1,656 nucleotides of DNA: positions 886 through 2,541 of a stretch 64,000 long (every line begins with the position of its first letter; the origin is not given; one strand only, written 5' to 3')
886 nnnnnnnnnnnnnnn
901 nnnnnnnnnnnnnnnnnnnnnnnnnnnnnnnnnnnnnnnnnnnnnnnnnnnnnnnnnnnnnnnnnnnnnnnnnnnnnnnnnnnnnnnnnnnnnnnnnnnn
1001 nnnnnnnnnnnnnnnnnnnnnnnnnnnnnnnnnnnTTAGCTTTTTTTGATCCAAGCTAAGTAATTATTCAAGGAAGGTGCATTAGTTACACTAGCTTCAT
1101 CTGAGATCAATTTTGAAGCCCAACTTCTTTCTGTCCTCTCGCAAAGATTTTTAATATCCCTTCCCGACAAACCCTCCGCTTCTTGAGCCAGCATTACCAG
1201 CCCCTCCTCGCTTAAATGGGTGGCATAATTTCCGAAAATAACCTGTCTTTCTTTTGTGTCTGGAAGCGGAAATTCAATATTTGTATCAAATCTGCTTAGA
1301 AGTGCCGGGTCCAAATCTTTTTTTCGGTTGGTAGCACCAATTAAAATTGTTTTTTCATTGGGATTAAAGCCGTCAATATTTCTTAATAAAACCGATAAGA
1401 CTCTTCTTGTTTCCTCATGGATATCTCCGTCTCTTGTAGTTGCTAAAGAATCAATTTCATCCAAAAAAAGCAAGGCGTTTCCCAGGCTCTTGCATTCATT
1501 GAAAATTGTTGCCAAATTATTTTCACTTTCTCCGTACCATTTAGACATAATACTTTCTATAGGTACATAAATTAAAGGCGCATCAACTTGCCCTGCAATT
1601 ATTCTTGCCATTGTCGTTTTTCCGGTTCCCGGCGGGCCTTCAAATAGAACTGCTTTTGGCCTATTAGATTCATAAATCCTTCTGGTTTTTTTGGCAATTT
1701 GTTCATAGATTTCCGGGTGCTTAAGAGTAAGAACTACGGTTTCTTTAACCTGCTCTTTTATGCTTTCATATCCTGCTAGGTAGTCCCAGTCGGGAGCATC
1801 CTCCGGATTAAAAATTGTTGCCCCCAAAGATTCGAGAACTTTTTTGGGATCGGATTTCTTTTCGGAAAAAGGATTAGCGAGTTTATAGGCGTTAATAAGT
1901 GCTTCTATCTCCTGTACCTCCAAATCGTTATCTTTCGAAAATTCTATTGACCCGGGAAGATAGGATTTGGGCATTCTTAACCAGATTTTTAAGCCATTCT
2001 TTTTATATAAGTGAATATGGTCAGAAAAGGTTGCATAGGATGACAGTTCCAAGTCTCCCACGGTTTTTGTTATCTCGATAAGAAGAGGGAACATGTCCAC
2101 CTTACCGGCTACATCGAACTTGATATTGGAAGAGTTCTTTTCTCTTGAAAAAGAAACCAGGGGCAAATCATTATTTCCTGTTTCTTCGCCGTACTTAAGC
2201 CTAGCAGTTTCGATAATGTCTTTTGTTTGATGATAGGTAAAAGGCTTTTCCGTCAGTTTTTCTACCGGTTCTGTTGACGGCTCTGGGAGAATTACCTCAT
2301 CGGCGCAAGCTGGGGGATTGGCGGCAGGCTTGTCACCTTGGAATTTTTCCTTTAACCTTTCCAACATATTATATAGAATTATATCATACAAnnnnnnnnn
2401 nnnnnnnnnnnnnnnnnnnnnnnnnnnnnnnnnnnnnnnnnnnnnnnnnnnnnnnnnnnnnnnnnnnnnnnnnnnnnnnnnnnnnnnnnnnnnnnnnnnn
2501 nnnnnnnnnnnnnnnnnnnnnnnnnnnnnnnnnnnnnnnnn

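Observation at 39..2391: Co-directional cassette: AAA ATPase, SET-domain methyltransferase, RG-rich zinc-ribbon protein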

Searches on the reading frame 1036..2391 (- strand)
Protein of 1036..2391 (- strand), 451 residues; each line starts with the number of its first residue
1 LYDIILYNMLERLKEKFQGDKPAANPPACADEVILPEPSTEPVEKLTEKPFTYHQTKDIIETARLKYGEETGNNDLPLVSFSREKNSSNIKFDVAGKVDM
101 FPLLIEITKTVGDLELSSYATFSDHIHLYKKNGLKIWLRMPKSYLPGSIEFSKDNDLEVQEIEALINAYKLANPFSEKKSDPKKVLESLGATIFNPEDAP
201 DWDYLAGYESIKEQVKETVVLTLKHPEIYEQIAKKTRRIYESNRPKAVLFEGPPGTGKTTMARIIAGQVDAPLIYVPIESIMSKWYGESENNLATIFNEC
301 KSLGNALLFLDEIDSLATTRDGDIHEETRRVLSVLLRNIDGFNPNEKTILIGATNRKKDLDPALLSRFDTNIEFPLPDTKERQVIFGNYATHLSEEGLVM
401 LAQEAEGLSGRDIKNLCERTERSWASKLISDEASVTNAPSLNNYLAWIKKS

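Call 3: search_protein_families(library=pfam, proteins=[window:1036-2391:-], max_evalue=0.01)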
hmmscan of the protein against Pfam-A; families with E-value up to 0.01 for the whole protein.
window:1036-2391:- (451 aa): 10 families
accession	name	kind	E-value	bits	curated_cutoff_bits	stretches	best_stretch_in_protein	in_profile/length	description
PF00004.35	AAA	-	1.9e-37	129.1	21.2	1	248-376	1-131/131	ATPase family associated with various cellular activities (AAA)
PF05496.18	RuvB_N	-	6.2e-08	33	27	1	245-326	33-106/159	Holliday junction DNA helicase RuvB P-loop domain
PF07728.20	AAA_5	-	6.1e-06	26.7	22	1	248-368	2-139/139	AAA domain (dynein-related subfamily)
PF13173.12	AAA_14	-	1.5e-05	25.5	27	1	246-316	3-74/129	AAA domain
PF13401.12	AAA_22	-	0.00059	20.6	27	0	246-278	6-41/130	AAA domain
PF13238.12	AAA_18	-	0.00063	20.6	29.4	0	248-267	1-20/128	AAA domain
PF17862.7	AAA_lid_3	-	0.0017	18.3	27.2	1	400-418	6-24/45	AAA+ lid domain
PF20720.3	nSTAND3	-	0.0018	18.4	27.2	1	240-269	14-41/155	Novel STAND NTPase 3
PF06414.18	Zeta_toxin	-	0.0033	17.3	22.3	1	232-269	4-40/199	Zeta toxin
PF05729.18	NACHT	-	0.0086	16.4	26.7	0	248-266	3-21/167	NACHT domain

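Call 4: search_protein_families(library=ncbifam, proteins=[window:1036-2391:-], max_evalue=0.01)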
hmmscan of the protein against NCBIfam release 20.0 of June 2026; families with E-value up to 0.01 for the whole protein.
window:1036-2391:- (451 aa): 41 families (the best 25 are shown)
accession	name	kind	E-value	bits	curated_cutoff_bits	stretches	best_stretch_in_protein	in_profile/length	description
TIGR01243.1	CDC48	subfamily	4e-42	144.4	802.65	1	202-419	177-391/733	CDC48 family AAA ATPase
NF003069.1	PRK03992.1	subfamily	7.7e-40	137.2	500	1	201-418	129-346/379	proteasome-activating nucleotidase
TIGR01242.2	TIGR01242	subfamily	3.1e-39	135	500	1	202-418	113-329/362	proteasome-activating nucleotidase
NF042959.1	IteA_antiphage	equivalog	1.4e-37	129.7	510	1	243-435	123-312/367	anti-phage ATPase IteA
TIGR01241.2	FtsH_fam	equivalog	8.3e-37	127.2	600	1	202-418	161-376/598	ATP-dependent zinc metalloprotease FtsH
NF041006.2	cell_div_CdvC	equivalog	4.7e-35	121.2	650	1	191-423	91-321/370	cell division protein CdvC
NF047748.1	PrtsmActNtasePan1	equivalog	1.4e-33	116.5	750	1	191-419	134-364/405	proteasome-activating nucleotidase Pan1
NF047747.1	PrtsmActNtasePan2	equivalog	2.1e-27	96.4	700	1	203-417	151-365/397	proteasome-activating nucleotidase Pan2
NF008004.0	PRK10733.1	equivalog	5.4e-26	90.7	1008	1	205-418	154-366/644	ATP-dependent zinc metalloprotease FtsH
TIGR03689.1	pup_AAA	equivalog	1.8e-22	79.8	504.75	1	198-392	175-380/512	proteasome ATPase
TIGR03922.1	T7SS_EccA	equivalog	6.4e-12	44.8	466.65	1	227-375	294-449/557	type VII secretion AAA-ATPase EccA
TIGR02881.1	spore_V_K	equivalog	2.4e-09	36.7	422.95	1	205-429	8-243/261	stage V sporulation protein K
NF000868.0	PRK00080.1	equivalog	1.1e-08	34.4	282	1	245-318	51-116/330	Holliday junction branch migration DNA helicase RuvB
TIGR00635.1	ruvB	equivalog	1.9e-07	30.4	299.05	1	244-393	29-175/305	Holliday junction branch migration DNA helicase RuvB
NF003229.0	PRK04195.1-5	equivalog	2.3e-06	26.6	280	1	240-321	36-120/413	replication factor C large subunit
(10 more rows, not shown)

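Call 17: find_homologous_proteins(query=window:1036-2391:-)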
Query window:1036-2391:- (451 aa): 7907 proteins with E <= 0.001 among 8000 candidates; the best 120 are listed.
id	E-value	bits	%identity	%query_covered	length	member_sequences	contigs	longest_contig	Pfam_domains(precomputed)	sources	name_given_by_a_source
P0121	0.0e+0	1012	100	100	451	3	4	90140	PF13173.13,PF00004.36,PF05496.19,PF07728.21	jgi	-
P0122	7.0e-203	692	100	69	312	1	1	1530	PF13173.13,PF00004.36,PF05496.19,PF07728.21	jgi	-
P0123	2.3e-188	644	66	97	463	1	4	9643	PF00004.36,PF05496.19,PF17862.8,PF07728.21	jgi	jgi:SpoVK/Ycf46/Vps4 family AAA+-type ATPase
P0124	3.1e-186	637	65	98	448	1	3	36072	PF00004.36,PF05496.19,PF07728.21,PF04851.22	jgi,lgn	jgi:SpoVK/Ycf46/Vps4 family AAA+-type ATPase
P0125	3.0e-182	624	64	98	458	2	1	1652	PF13173.13,PF00004.36,PF05496.19,PF07728.21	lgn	-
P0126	1.1e-172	593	66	91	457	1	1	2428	PF00004.36,PF05496.19,PF07728.21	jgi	-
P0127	3.5e-172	591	64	98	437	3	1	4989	PF13173.13,PF00004.36,PF05496.19,PF07728.21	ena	-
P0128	3.1e-170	585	63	91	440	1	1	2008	PF13173.13,PF00004.36,PF05496.19,PF07728.21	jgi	jgi:ATPase family associated with various cellular activities (AAA)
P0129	7.1e-169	580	61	98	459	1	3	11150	PF13173.13,PF00004.36,PF05496.19,PF07728.21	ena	-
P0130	4.9e-162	558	64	92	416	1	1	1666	PF13173.13,PF00004.36,PF05496.19,PF07728.21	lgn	-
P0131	1.1e-160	553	60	97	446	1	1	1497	PF00004.36,PF05496.19,PF07728.21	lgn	-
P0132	1.8e-145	503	72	72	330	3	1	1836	PF13173.13,PF00004.36,PF05496.19,PF07728.21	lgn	-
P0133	4.8e-145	502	59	88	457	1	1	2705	PF13173.13,PF00004.36,PF05496.19,PF07728.21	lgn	-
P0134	1.3e-143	497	57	88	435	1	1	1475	PF00004.36,PF05496.19,PF07728.21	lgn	-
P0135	1.2e-140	487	56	89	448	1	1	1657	PF00004.36,PF05496.19,PF07728.21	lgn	-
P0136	6.7e-140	485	65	75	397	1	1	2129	PF13173.13,PF00004.36,PF05496.19,PF07728.21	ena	-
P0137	1.2e-138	481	52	98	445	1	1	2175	PF13173.13,PF00004.36,PF05496.19,PF07728.21,PF20720.4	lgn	-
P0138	5.9e-138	478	57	89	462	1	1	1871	PF00004.36,PF05496.19,PF07728.21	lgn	-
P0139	1.1e-137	477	53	98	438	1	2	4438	PF13173.13,PF00004.36,PF05496.19,PF07728.21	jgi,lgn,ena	-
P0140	4.8e-136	472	56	89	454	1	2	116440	PF00004.36,PF05496.19,PF07728.21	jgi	jgi:SpoVK/Ycf46/Vps4 family AAA+-type ATPase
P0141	2.5e-134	466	56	87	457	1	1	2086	PF00004.36,PF05496.19,PF07728.21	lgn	-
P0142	2.0e-131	457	55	88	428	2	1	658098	PF00004.36,PF05496.19,PF17862.8,PF07728.21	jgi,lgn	jgi:SpoVK/Ycf46/Vps4 family AAA+-type ATPase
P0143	7.4e-126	438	53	91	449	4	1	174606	PF13173.13,PF00004.36,PF05496.19,PF17862.8,PF07728.21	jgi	-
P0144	1.0e-125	438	51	90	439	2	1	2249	PF13173.13,PF00004.36,PF05496.19,PF07728.21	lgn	-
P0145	2.8e-125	437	51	88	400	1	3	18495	PF00004.36,PF05496.19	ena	-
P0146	4.2e-124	433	52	88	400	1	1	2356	PF00004.36,PF05496.19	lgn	-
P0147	1.1e-122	428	52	89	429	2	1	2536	PF13173.13,PF00004.36,PF05496.19,PF07728.21,PF13191.13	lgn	-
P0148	2.0e-122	427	51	91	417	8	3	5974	PF13173.13,PF00004.36,PF05496.19,PF07728.21,PF13191.13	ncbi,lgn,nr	ncbi:ATP-binding protein [Patescibacteria group bacterium]|nr:ATP-binding protein [Patescibacteria g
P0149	4.0e-122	426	51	88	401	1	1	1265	PF00004.36,PF05496.19,PF07728.21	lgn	-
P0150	7.8e-122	425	51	88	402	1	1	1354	PF00004.36,PF05496.19,PF07728.21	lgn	-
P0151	1.5e-121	424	50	88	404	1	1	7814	PF00004.36,PF05496.19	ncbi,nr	ncbi:MAG: ATP-binding protein [Candidatus Woesearchaeota archaeon]|nr:ATP-binding protein [Candidatu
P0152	2.6e-121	424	51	88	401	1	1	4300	PF00004.36,PF05496.19,PF07728.21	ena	-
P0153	5.7e-121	422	50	88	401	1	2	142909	PF13173.13,PF00004.36,PF13401.13,PF05496.19,PF07728.21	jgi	-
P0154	8.7e-121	422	51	88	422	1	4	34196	PF00004.36,PF05496.19,PF07728.21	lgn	-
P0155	3.4e-120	420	51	88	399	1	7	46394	PF13173.13,PF00004.36,PF05496.19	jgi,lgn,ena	-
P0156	5.8e-120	419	50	88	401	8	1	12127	PF00004.36,PF05496.19,PF07728.21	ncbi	-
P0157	6.7e-120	419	51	88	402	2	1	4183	PF13173.13,PF00004.36,PF13401.13,PF05496.19,PF07728.21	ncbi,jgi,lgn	-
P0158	1.0e-119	418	49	86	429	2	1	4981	PF13173.13,PF00004.36,PF05496.19,PF07728.21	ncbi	ncbi:MAG: ATP-binding protein [Candidatus Woesearchaeota archaeon]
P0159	1.5e-119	418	49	88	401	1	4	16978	PF00004.36,PF05496.19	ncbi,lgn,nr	ncbi:MAG: VCP-like ATPase [Candidatus Woesearchaeota archaeon]|nr:VCP-like ATPase [Candidatus Woesea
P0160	2.0e-119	417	50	88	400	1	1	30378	PF00004.36,PF05496.19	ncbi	-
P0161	1.8e-118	414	50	92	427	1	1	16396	PF13173.13,PF00004.36,PF05496.19,PF07728.21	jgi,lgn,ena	-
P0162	2.7e-118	414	50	92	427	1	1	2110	PF13173.13,PF00004.36,PF13401.13,PF05496.19,PF07728.21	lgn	-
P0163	6.4e-118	412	49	94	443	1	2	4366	PF13173.13,PF00004.36,PF05496.19,PF07728.21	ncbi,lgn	-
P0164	1.8e-117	411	50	91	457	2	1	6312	PF13173.13,PF00004.36,PF05496.19,PF17862.8,PF07728.21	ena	-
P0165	4.7e-117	409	49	88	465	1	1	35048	PF00004.36,PF05496.19,PF07728.21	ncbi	-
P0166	5.6e-117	409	50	86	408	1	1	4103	PF00004.36,PF05496.19,PF07728.21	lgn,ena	-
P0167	1.3e-116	408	51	88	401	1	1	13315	PF00004.36,PF05496.19,PF07728.21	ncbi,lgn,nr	ncbi:ATP-binding protein [Candidatus Woesearchaeota archaeon]|nr:ATP-binding protein [Candidatus Woe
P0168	2.2e-116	407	50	88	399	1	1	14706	PF13173.13,PF00004.36,PF05496.19,PF07728.21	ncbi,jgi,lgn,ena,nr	ncbi:MAG: AAA family ATPase [Nanoarchaeota archaeon]|nr:AAA family ATPase [Nanoarchaeota archaeon]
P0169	2.7e-116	407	48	90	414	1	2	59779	PF13173.13,PF00004.36,PF05496.19,PF07728.21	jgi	jgi:hypothetical protein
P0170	2.8e-116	407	48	88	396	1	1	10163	PF00004.36,PF05496.19,PF07728.21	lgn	-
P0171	5.6e-116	406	50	87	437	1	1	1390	PF00004.36,PF05496.19,PF07728.21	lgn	-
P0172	1.7e-115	404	49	87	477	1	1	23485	PF00004.36,PF05496.19,PF07728.21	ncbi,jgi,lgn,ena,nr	ncbi:hypothetical protein C0585_07190 [Candidatus Woesearchaeota archaeon]|nr:MAG: hypothetical prot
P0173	2.0e-115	404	48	93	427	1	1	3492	PF13173.13,PF00004.36,PF05496.19,PF07728.21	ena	-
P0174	2.3e-115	404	49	89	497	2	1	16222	PF00004.36,PF05496.19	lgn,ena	-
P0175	2.8e-115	404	48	88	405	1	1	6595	PF13173.13,PF00004.36,PF05496.19,PF07728.21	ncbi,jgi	jgi:SpoVK/Ycf46/Vps4 family AAA+-type ATPase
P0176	4.2e-115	403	50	88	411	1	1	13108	PF00004.36,PF05496.19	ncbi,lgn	-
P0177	3.3e-114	400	49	89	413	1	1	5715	PF00004.36,PF05496.19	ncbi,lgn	-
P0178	1.2e-112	395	48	89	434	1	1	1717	PF00004.36,PF05496.19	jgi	-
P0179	6.1e-112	393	48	88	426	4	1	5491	PF00004.36,PF05496.19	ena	-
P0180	7.9e-111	389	49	88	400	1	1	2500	PF13173.13,PF00004.36,PF05496.19,PF07728.21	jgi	jgi:SpoVK/Ycf46/Vps4 family AAA+-type ATPase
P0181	1.6e-110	388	50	88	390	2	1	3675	PF00004.36,PF05496.19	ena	-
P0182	9.0e-110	385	47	91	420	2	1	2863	PF13173.13,PF00004.36,PF05496.19,PF07728.21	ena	-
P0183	8.4e-109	382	46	89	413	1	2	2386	PF13173.13,PF00004.36,PF05496.19,PF07728.21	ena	-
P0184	1.2e-108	382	46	89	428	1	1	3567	PF13173.13,PF00004.36,PF05496.19,PF07728.21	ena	-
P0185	1.3e-108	382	48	88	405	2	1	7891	PF13173.13,PF00004.36,PF05496.19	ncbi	-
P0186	2.2e-108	381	48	85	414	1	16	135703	PF00004.36,PF05496.19,PF07728.21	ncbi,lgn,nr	ncbi:MAG: hypothetical protein PWP03_332 [Candidatus Woesearchaeota archaeon]|nr:hypothetical protei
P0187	2.7e-108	381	47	88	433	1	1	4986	PF13173.13,PF00004.36,PF05496.19,PF07728.21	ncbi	-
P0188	3.6e-106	374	47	88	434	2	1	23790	PF13173.13,PF00004.36,PF05496.19,PF07728.21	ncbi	ncbi:MAG: ATP-binding protein [archaeon]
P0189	4.0e-106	373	49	84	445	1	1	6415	PF13173.13,PF00004.36,PF05496.19,PF07728.21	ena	-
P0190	6.2e-105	370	49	84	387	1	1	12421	PF00004.36,PF05496.19,PF17862.8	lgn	-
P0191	3.5e-104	367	62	58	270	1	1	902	PF00004.36,PF05496.19,PF07728.21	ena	-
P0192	9.2e-104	366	49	81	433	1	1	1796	PF13173.13,PF00004.36,PF05496.19,PF07728.21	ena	-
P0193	1.2e-103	365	47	88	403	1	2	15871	PF13173.13,PF00004.36,PF05496.19,PF07728.21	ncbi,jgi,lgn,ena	-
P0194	1.3e-103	365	46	88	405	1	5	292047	PF00004.36,PF05496.19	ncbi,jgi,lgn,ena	-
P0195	1.6e-103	365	47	88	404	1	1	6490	PF13173.13,PF00004.36,PF05496.19,PF07728.21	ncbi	-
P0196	2.3e-103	364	49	79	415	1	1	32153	PF00004.36,PF13401.13,PF05496.19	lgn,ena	-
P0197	6.7e-103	363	55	67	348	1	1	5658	PF00004.36,PF13401.13,PF05496.19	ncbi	ncbi:MAG: AAA family ATPase, partial [Spirochaetota bacterium]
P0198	1.2e-102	362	47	89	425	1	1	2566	PF00004.36,PF05496.19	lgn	-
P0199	1.3e-102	362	46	84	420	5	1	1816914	PF00004.36,PF05496.19,PF07728.21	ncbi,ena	-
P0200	1.3e-102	362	46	89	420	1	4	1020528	PF13173.13,PF00004.36,PF05496.19,PF20720.4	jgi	jgi:ATP-dependent 26S proteasome regulatory subunit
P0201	2.0e-102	361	48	86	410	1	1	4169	PF00004.36,PF05496.19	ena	-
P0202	2.4e-102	361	47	88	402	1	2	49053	PF13173.13,PF00004.36,PF05496.19,PF17862.8,PF07728.21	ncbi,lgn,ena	-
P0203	1.4e-101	358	55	67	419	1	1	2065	PF00004.36,PF05496.19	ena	-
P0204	2.2e-101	358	46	88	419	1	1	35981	PF00004.36,PF05496.19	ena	-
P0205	3.7e-101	357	59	62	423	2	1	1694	PF00004.36,PF05496.19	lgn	-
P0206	9.4e-101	356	46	84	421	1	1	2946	PF00004.36,PF05496.19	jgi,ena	-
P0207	1.2e-100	355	47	84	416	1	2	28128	PF00004.36,PF05496.19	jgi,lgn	jgi:hypothetical protein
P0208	1.3e-100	355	45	87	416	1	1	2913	PF00004.36,PF05496.19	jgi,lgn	jgi:hypothetical protein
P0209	1.3e-100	355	46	87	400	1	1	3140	PF13173.13,PF00004.36,PF05496.19,PF07728.21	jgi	-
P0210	1.6e-100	355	57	62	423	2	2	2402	PF00004.36,PF05496.19,PF07728.21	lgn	-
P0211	2.1e-100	355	46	87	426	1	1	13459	PF00004.36,PF05496.19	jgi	jgi:hypothetical protein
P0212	2.1e-100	355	48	84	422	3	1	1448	PF00004.36,PF05496.19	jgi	jgi:SpoVK/Ycf46/Vps4 family AAA+-type ATPase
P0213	2.4e-100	354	47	82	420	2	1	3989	PF00004.36,PF05496.19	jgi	jgi:hypothetical protein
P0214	2.5e-100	354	47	80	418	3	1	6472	PF00004.36,PF05496.19,PF07728.21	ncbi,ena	-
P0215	2.8e-100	354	52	80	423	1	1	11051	PF00004.36,PF05496.19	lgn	-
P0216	3.4e-100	354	47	78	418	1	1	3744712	PF00004.36,PF05496.19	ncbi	-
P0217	4.0e-100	354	54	64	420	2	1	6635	PF00004.36,PF05496.19,PF07728.21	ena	-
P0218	5.7e-100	353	45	86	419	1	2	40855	PF00004.36,PF05496.19,PF07728.21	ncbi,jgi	jgi:SpoVK/Ycf46/Vps4 family AAA+-type ATPase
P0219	6.2e-100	353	46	84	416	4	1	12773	PF00004.36,PF05496.19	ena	-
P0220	6.7e-100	353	48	79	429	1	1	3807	PF00004.36,PF05496.19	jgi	jgi:SpoVK/Ycf46/Vps4 family AAA+-type ATPase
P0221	1.1e-99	352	50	78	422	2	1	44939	PF00004.36,PF05496.19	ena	-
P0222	1.2e-99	352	48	81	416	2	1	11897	PF00004.36,PF05496.19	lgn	-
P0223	1.3e-99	352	46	88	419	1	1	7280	PF00004.36,PF05496.19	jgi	-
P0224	1.4e-99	352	45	84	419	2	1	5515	PF00004.36,PF05496.19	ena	-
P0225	2.1e-99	351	55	65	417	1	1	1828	PF00004.36,PF05496.19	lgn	-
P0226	2.1e-99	351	48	84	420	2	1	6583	PF00004.36,PF05496.19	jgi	-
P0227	2.2e-99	351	48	84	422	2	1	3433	PF13173.13,PF00004.36,PF05496.19,PF07728.21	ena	-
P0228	2.6e-99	351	48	78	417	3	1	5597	PF00004.36,PF05496.19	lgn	-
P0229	3.4e-99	351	58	62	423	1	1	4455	PF00004.36,PF05496.19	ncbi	-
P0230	4.3e-99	350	48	81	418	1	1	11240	PF00004.36,PF05496.19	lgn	-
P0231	6.2e-99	350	57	65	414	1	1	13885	PF00004.36,PF05496.19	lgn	-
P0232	6.5e-99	350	47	81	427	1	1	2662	PF00004.36,PF05496.19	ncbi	-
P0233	8.2e-99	349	45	87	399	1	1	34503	PF13173.13,PF00004.36,PF05496.19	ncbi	-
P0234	1.3e-98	349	56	62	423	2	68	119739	PF00004.36,PF05496.19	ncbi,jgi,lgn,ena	-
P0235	1.3e-98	349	46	86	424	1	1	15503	PF00004.36,PF05496.19,PF07728.21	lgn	-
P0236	1.4e-98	349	46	84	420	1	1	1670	PF00004.36,PF05496.19,PF07728.21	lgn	-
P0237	2.0e-98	348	46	85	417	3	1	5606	PF00004.36,PF05496.19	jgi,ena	-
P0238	2.2e-98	348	54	65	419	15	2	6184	PF13173.13,PF00004.36,PF05496.19,PF07728.21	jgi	-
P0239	2.4e-98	348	48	77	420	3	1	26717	PF00004.36,PF05496.19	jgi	-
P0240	2.5e-98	348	45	85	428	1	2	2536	PF00004.36,PF05496.19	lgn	-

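Call 18: search_protein_families(library=padloc, proteins=[window:1036-2391:-], max_evalue=0.01)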
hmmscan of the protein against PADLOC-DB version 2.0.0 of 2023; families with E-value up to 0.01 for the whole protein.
window:1036-2391:- (451 aa): 10 families
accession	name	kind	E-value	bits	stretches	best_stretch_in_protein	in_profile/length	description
PDLC02196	IetA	-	2.7e-42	143.5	1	241-434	118-308/374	-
PDLC02195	IetA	-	1.1e-38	131.6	1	243-434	135-323/395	-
PDLC04232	IetA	-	2.7e-30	103.9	1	228-424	99-296/330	-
PDLC04231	IetA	-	4.8e-18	63.9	1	245-381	117-251/262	-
PDLC00914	TRIP13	-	4e-17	60.6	1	204-390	25-231/302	TRIP13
PDLC00915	TRIP13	-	7.2e-17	59.7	1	196-395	22-229/302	TRIP13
PDLC04140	mad8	-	1.8e-06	25.7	1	244-268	26-50/314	mads_8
PDLC03838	DolB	-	1.9e-06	25.4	1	228-270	151-191/375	-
PDLC03924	MkoC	-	0.0038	13.3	1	251-266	272-288/1136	-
PDLC03920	MkoA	-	0.0087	12.4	0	248-263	634-649/1112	-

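Call 20: find_encoding_contigs(protein=P0124, flank=5000, max_places=2)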
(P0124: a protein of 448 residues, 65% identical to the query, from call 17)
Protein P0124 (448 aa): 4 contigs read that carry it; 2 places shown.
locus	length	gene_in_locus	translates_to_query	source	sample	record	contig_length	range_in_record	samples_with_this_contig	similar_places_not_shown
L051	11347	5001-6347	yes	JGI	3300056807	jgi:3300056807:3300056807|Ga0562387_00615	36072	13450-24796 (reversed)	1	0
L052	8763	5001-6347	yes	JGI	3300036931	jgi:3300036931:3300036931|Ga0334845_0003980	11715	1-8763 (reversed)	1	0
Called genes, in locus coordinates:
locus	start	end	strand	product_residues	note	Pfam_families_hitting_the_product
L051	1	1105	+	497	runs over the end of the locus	-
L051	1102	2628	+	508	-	PF27757:Competence-induced_Ccs4_N (faint)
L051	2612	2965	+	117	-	-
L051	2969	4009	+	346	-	PF00953:Glycos_transf_4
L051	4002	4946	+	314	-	PF01040:UbiA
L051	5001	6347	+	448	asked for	PF04851:ResIII (faint), PF05496:RuvB_N, PF00004:AAA, PF07728:AAA_5 (faint)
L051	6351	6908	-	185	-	-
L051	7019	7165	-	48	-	-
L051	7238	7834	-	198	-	PF01209:Ubie_methyltran, PF02353:CMAS (weak), PF13489:Methyltransf_23, PF13847:Methyltransf_31, PF08241:Methyltransf_11, PF08242:Methyltransf_12, PF13649:Methyltransf_25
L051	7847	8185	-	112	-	PF01588:tRNA_bind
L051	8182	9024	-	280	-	PF08308:PEGA (faint), PF18348:SH3_16 (faint), PF08239:SH3_3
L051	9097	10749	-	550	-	PF00118:Cpn60_TCP1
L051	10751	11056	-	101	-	PF00166:Cpn10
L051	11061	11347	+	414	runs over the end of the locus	PF00801:PKD, PF18911:PKD_4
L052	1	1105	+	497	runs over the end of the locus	PF13632:Glyco_trans_2_3 (weak)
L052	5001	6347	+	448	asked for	PF04851:ResIII (faint), PF05496:RuvB_N, PF00004:AAA, PF07728:AAA_5 (faint)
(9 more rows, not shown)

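Call 21: find_encoding_contigs(protein=P0140, flank=5000, max_places=2)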
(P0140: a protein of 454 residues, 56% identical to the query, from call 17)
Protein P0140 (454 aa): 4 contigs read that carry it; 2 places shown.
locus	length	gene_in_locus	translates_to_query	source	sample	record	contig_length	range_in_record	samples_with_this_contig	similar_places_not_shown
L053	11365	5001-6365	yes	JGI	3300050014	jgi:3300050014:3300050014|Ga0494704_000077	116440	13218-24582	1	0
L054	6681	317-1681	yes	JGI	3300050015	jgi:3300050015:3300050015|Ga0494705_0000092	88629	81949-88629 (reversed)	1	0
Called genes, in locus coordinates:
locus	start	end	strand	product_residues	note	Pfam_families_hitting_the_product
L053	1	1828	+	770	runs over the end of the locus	PF13588:HSDR_N_2 (weak), PF00270:DEAD, PF04851:ResIII, PF18766:SWI2_SNF2, PF00271:Helicase_C (weak), PF08463:EcoEI_R_C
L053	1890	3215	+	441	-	PF00239:Resolvase, PF07508:Recombinase, PF13408:Zn_ribbon_recom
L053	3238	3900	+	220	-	-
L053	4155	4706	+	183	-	PF18923:DUF5673 (faint)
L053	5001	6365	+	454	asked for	PF05496:RuvB_N (weak), PF00004:AAA, PF07728:AAA_5 (weak)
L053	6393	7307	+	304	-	PF04332:DUF475, PF03741:TerC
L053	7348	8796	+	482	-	PF02463:SMC_N (faint), PF13555:AAA_29 (faint), PF00005:ABC_tran, PF01926:MMR_HSR1 (faint), PF03193:RsgA_GTPase (faint), PF13304:AAA_21 (faint), PF12848:ABC_tran_Xtn (weak), PF00005:ABC_tran, +1 more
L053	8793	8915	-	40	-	-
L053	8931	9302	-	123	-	-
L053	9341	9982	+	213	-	PF09360:zf-CDGSH, PF06902:Fer4_19, PF09360:zf-CDGSH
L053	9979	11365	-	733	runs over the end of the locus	PF00403:HMA, PF00122:E1-E2_ATPase, PF00702:Hydrolase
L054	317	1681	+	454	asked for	PF05496:RuvB_N (weak), PF00004:AAA, PF07728:AAA_5 (weak)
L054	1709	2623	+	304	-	PF04332:DUF475, PF03741:TerC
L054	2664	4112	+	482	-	PF02463:SMC_N (faint), PF13555:AAA_29 (faint), PF00005:ABC_tran, PF01926:MMR_HSR1 (faint), PF03193:RsgA_GTPase (faint), PF13304:AAA_21 (faint), PF12848:ABC_tran_Xtn (weak), PF00005:ABC_tran, +1 more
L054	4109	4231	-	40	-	-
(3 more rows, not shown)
